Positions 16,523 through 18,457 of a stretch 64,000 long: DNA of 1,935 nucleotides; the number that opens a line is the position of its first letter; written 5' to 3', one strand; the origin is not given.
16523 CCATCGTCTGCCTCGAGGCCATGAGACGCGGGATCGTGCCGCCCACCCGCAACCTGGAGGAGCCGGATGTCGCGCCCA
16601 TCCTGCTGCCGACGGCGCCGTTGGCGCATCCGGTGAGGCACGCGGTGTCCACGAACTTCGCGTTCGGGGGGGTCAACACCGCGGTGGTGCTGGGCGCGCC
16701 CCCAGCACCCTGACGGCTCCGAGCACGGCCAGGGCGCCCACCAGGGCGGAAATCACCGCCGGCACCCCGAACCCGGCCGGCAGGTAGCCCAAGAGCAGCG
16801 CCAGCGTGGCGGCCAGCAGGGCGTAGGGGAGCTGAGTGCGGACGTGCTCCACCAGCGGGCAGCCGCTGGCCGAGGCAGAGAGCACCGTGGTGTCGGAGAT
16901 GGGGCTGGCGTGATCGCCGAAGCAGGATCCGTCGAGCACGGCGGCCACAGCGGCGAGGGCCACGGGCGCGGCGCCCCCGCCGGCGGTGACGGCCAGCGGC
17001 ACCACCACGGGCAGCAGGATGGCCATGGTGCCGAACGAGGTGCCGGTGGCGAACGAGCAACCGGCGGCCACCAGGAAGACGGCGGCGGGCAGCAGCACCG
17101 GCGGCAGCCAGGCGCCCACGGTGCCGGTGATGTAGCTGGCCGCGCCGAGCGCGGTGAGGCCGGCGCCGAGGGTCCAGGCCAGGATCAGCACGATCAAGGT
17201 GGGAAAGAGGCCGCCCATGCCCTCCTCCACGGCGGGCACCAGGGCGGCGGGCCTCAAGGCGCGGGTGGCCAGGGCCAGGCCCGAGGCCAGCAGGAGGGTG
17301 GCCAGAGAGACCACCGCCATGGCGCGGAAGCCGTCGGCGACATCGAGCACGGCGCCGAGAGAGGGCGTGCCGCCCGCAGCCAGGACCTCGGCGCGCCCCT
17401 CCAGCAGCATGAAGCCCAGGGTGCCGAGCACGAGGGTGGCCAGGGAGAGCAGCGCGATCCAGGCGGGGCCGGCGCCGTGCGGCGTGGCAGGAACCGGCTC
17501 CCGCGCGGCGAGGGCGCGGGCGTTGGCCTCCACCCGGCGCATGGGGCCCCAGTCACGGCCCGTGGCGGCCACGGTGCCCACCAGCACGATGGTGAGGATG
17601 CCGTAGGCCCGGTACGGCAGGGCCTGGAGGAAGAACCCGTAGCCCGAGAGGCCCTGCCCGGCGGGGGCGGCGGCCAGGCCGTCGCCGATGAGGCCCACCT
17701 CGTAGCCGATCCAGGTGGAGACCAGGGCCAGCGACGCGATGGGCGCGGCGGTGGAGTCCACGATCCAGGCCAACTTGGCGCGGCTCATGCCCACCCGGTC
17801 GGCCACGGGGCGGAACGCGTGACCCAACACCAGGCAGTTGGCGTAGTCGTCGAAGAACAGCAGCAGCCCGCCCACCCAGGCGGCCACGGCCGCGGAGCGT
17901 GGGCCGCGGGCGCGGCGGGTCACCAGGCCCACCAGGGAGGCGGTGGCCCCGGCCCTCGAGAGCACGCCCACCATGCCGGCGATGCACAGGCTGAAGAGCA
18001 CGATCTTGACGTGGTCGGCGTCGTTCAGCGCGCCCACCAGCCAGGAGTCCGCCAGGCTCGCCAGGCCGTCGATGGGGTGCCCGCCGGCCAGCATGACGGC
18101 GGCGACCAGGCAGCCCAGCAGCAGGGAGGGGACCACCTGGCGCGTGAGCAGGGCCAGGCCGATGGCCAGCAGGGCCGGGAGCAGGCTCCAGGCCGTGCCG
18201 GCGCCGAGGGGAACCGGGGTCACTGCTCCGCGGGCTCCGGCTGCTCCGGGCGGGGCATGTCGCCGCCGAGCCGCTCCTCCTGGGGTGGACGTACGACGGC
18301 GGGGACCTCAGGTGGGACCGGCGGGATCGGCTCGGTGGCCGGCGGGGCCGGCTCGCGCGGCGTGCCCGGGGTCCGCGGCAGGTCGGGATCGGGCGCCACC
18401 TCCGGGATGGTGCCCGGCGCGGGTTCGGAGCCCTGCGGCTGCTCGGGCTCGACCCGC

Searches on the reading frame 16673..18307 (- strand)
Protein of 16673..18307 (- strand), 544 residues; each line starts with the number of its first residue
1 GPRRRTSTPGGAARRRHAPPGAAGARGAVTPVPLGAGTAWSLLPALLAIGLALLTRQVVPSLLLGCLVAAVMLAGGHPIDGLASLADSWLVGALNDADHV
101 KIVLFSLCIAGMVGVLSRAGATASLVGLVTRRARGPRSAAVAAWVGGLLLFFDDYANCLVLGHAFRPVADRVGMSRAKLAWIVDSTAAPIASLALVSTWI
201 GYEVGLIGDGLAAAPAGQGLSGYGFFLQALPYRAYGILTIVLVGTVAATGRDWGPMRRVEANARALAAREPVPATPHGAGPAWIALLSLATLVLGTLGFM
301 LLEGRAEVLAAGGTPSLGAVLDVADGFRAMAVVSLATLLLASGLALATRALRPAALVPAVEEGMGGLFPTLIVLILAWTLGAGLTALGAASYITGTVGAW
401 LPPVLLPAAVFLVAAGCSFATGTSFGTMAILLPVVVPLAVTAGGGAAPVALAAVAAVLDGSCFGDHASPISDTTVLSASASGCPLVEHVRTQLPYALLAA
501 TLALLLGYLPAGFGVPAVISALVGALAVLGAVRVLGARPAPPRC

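Call 84: search_protein_families(library=pfam, proteins=[window:16673-18307:-], max_evalue=0.001)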
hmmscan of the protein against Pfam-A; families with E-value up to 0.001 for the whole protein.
window:16673-18307:- (544 aa): 1 family
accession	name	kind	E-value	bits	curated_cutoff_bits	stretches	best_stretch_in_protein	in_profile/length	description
PF03553.21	Na_H_antiporter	-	1e-46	160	23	1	193-508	4-300/303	Na+/H+ antiporter family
